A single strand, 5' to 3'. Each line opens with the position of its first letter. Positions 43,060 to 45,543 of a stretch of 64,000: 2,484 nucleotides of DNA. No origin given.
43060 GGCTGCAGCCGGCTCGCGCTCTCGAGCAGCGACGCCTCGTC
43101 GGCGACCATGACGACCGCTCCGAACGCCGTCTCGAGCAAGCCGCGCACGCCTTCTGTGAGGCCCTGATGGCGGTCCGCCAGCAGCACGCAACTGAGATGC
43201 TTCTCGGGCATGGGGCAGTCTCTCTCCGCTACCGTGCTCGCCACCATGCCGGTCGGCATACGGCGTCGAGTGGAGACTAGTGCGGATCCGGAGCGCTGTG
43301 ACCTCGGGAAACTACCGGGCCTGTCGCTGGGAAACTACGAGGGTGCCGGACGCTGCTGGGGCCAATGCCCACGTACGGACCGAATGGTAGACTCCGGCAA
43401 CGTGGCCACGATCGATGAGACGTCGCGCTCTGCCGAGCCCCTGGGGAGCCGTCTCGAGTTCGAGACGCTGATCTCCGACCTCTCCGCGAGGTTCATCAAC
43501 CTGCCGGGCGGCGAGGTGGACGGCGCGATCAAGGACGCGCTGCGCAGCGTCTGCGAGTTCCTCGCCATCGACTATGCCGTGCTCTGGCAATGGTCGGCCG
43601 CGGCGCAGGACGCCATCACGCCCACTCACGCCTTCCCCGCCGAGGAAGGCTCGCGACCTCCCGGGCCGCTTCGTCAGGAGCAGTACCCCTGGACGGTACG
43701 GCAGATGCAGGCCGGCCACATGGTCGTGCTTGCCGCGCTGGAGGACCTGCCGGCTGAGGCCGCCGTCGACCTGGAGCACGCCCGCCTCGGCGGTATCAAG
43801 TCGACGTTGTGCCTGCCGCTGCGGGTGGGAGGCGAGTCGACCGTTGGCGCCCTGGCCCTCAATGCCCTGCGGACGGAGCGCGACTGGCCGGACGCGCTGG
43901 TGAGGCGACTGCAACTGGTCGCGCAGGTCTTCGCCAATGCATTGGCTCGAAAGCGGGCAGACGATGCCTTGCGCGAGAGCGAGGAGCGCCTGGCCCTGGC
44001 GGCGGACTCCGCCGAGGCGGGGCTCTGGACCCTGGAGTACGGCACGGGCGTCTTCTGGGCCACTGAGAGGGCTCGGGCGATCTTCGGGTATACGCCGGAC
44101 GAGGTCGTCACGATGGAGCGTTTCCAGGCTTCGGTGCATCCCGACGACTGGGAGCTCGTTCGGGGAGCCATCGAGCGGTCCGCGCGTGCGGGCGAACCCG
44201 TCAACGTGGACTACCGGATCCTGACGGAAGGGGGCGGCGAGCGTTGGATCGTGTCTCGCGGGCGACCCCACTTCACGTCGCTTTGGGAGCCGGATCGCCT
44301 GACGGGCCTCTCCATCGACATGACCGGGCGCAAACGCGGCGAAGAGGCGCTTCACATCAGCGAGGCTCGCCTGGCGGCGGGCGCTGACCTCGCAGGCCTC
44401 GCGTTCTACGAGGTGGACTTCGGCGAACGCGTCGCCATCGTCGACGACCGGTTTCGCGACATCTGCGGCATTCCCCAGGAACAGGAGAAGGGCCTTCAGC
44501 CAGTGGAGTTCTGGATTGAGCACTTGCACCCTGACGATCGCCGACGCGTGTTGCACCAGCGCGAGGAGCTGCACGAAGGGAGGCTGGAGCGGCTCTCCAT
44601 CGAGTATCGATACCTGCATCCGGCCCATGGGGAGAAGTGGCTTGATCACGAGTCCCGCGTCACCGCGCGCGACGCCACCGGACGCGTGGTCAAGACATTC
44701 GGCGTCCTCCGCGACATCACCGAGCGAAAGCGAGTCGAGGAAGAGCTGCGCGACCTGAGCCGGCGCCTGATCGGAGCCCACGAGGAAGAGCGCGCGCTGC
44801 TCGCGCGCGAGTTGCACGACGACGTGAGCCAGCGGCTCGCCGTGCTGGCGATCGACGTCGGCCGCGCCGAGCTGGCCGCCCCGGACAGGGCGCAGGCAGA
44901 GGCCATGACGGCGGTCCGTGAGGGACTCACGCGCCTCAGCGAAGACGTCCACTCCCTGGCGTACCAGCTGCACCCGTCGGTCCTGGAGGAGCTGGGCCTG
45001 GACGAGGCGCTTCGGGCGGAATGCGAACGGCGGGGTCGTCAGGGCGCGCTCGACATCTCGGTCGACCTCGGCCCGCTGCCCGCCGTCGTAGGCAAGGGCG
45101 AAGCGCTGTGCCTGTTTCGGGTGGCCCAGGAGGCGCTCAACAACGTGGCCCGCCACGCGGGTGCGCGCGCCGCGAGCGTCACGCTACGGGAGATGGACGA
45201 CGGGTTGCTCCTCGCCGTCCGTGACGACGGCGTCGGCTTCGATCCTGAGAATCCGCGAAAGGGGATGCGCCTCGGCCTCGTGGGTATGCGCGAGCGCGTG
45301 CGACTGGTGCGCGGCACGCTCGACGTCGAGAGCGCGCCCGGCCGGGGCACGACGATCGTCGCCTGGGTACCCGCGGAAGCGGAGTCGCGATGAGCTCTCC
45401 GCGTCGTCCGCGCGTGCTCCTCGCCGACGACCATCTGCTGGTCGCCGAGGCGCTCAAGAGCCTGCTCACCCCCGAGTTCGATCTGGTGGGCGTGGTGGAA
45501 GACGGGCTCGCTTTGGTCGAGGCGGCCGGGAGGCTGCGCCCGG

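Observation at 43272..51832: Four copies of a conserved promoter-like element: exact 18-mer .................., 17-nt spacer, TAGTCT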

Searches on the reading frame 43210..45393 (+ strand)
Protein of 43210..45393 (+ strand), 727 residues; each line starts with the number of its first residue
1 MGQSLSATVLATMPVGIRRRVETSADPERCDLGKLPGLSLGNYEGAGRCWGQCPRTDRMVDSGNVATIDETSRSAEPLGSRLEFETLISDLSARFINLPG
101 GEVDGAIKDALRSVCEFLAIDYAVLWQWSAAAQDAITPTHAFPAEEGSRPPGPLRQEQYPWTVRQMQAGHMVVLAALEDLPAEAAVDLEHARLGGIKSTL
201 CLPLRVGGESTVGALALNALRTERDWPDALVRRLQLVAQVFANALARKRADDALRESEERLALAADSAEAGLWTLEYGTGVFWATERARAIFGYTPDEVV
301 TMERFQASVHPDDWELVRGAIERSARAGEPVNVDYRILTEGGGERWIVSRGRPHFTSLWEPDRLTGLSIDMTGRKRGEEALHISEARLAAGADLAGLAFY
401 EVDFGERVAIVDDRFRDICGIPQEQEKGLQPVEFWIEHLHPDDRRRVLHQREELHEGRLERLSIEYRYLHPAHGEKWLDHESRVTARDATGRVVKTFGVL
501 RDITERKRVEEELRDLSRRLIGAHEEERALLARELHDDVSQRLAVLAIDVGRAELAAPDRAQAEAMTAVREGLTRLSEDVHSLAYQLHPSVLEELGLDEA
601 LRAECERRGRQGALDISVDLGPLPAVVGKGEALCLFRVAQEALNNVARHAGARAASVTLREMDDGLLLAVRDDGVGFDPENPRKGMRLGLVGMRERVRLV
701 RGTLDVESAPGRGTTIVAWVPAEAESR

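Call 5: search_protein_families(library=pfam, proteins=[window:43210-45393:+], max_evalue=0.01)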
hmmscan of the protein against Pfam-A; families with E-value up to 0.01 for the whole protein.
window:43210-45393:+ (727 aa): 9 families
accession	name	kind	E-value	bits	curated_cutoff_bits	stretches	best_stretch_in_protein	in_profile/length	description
PF08447.18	PAS_3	-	1.6e-29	102.4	25.6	2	284-366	4-87/89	PAS fold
PF02518.31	HATPase_c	-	1.3e-14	55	26.4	1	634-723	5-110/111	Histidine kinase-, DNA gyrase B-, and HSP90-like ATPase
PF01590.32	GAF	-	2.1e-09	38.4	22.4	1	106-245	5-133/133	GAF domain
PF07730.19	HisKA_3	-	3.7e-09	37.4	24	1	527-592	1-68/68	Histidine kinase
PF08448.16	PAS_4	-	1.9e-08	35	23.1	1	407-508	16-110/110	PAS fold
PF00989.32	PAS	-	8e-08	32.7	22.6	0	406-503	21-113/113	PAS fold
PF13185.12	GAF_2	-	3.4e-06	27.8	28.6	1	107-245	8-135/136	GAF domain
PF13426.13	PAS_9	-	9.9e-05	23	27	0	407-505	12-103/103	PAS domain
PF13581.12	HATPase_c_2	-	0.0024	18.3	27.4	1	639-683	36-85/127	Histidine kinase-like ATPase domain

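Call 9: search_protein_families(library=ncbifam, proteins=[window:43210-45393:+], max_evalue=0.01)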
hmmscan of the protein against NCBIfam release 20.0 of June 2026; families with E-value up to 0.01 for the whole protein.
window:43210-45393:+ (727 aa): 17 families
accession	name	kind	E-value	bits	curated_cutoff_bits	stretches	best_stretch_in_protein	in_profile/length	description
NF052443.1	SensHisKinMctS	equivalog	1.1e-41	142.7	700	1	498-725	221-451/457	two-component system sensor histidine kinase MctS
NF008649.0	PRK11644.1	equivalog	6.9e-32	110.8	408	1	512-721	288-495/499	signal transduction histidine-protein kinase/phosphatase UhpB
NF007298.0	PRK09776.1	equivalog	1.2e-25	89.7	1135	2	235-389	406-558/1111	diguanylate cyclase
NF053781.1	cdiGMPphdstlr2612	equivalog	7.9e-25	86.7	1600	1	235-519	432-716/1268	Tlr1612 family c-di-GMP phosphodiesterase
NF007896.0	PRK10600.1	equivalog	2.3e-23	82.7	578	1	526-720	389-583/598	nitrate/nitrite two-component system sensor histidine kinase NarX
NF041777.1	sens_FixL_Rhizob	equivalog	7.2e-23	81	850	2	266-388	3-125/485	sensor protein FixL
TIGR00229.1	sensory_box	domain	6.5e-21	74.8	22.9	2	255-381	1-126/126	PAS domain S-box protein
NF008184.0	PRK10935.1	equivalog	9.4e-20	70.7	553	1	526-723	362-560/565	nitrate/nitrite two-component system sensor histidine kinase NarQ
NF052531.1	Strep_LiaS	equivalog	4.2e-19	69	450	1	525-721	130-326/328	envelope stress sensor histidine kinase LiaS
NF047786.1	his_kin_MadS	equivalog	3.9e-18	65.8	500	1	508-721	206-434/434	MadS family sensor histidine kinase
NF052573.1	HisKinEspAMyxo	equivalog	7.3e-17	60.7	1400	2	244-382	115-254/755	serine histidine kinase EspA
NF047322.1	HK_morpho_MacS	equivalog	1e-15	57.9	300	1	507-720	164-366/367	MacS family sensor histidine kinase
NF010411.0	PRK13837.1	equivalog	1.1e-14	53.4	647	2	75-264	266-444/828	two-component system VirA-like sensor kinase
NF041880.1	EPS_EpsF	equivalog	3.3e-07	29.2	900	1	245-355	131-241/492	response regulator EpsF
NF041831.1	NO_HK_NahK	exception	2.3e-05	22.6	1500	1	480-522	408-450/854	hybrid sensor histidine kinase/response regulator NahK/ErcS'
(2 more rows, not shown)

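Call 25: search_solved_structures(query=window:43402-45393:+, max_evalue=0.00001)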
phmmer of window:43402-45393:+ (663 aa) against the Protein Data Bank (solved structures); distinct sequences matched with E-value up to 0.00001: 16.
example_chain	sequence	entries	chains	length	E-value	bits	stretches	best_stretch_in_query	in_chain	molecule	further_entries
3mr0_A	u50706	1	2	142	3.3e-21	78.7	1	188-324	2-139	Sensory box histidine kinase/response regulator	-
3gig_A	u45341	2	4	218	2.7e-12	49.3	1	441-651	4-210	Sensor histidine kinase desK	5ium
7ssj_A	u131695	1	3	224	6.1e-12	48.1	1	434-651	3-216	Sensor histidine kinase DesK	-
4gt8_A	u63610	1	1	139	2.7e-11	46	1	563-661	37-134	Sensor protein vraS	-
6ph4_A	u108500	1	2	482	3.5e-11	45.6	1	189-315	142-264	Blue-light-activated histidine kinase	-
3gie_A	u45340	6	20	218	4.3e-11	45.3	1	441-651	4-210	Sensor histidine kinase desK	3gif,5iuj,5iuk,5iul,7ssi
3ehh_A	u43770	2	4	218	9.2e-11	44.2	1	441-651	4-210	Sensor kinase (YocF protein)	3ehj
6ph3_A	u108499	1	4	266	1e-10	44.1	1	187-311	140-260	Blue-light-activated histidine kinase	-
6pps_A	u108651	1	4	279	1.2e-10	43.9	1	187-311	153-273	Blue-light-activated histidine kinase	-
3ehf_A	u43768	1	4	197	1.6e-09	40.1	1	460-651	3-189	Sensor kinase (YocF protein)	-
3nja_A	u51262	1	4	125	4.6e-08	35.3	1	194-311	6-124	Probable GGDEF family protein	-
8js5_A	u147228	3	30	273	3.1e-07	32.6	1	202-325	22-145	Sensor protein FixL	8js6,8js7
3zxo_A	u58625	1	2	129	6.4e-07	31.6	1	556-656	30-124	REDOX SENSOR HISTIDINE KINASE RESPONSE REGULATOR DEVS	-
8sbm_A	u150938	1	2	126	6.5e-07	31.5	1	556-656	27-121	GAF domain-containing protein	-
3ehg_A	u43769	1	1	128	1.7e-06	30.2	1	574-652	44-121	Sensor kinase (YocF protein)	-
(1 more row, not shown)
